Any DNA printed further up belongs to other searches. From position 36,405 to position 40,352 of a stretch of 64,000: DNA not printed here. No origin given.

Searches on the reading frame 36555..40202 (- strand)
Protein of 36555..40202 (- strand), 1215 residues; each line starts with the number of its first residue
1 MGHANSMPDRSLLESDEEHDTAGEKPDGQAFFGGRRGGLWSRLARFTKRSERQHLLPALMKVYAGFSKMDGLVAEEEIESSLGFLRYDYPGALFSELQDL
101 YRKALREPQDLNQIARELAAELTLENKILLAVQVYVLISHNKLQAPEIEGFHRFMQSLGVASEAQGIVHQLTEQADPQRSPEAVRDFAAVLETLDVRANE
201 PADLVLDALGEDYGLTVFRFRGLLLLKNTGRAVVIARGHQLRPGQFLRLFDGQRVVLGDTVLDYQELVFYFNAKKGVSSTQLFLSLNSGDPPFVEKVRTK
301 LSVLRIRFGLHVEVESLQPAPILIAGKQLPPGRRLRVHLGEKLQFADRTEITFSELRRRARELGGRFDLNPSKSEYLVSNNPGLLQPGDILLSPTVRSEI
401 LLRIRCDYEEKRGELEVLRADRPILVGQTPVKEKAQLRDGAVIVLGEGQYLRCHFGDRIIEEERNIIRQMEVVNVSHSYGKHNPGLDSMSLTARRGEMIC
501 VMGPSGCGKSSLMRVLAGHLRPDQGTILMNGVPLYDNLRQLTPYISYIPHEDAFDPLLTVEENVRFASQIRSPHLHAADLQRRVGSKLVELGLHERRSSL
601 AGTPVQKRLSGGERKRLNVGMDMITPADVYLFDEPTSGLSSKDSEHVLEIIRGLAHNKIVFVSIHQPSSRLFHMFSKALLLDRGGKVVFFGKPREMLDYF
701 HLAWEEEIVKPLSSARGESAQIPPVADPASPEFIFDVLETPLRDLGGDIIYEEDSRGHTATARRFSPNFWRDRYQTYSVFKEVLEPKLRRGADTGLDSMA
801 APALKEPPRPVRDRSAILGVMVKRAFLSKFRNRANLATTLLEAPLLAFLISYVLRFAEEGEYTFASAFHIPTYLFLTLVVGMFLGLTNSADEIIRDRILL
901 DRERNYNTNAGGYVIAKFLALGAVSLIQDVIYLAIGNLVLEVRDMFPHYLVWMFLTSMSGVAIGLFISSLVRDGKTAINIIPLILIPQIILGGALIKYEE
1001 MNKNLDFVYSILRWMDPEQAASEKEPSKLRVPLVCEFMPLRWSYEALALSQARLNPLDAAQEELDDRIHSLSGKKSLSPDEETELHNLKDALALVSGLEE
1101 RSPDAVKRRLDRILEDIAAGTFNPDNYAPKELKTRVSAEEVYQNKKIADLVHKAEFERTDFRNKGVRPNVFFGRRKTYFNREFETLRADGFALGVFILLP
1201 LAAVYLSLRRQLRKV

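Call 10: search_protein_families(library=pfam, proteins=[window:36555-40202:-], max_evalue=0.01)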
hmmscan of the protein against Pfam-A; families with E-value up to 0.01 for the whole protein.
window:36555-40202:- (1215 aa): 9 families
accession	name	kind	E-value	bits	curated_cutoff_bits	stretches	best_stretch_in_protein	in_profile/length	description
PF00005.33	ABC_tran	-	1.1e-27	97.8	25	1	486-637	1-137/137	ABC transporter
PF01061.29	ABC2_membrane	-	4.3e-23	82.4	26.9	1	819-1011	4-196/211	ABC-2 type transporter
PF12698.13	ABC2_membrane_3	-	1.7e-10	41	31.6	1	873-1012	164-306/347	ABC-2 family transporter protein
PF03215.21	Rad17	-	0.00016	22.1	23.8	1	486-559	35-107/186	Rad17 P-loop domain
PF13191.12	AAA_16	-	0.00018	22.5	32.6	1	494-558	22-83/167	AAA ATPase domain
PF19055.6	ABC2_membrane_7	-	0.00024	20.5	22.7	1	665-701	1-37/410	ABC-2 type transporter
PF03193.22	RsgA_GTPase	-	0.0013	19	30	1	465-521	77-131/174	RsgA GTPase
PF02463.25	SMC_N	-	0.0049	16.8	40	0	608-666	136-198/220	RecF/RecN/SMC N terminal domain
PF20703.3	nSTAND1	-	0.0056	16.8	27.1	0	494-514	31-51/379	Novel STAND NTPase 1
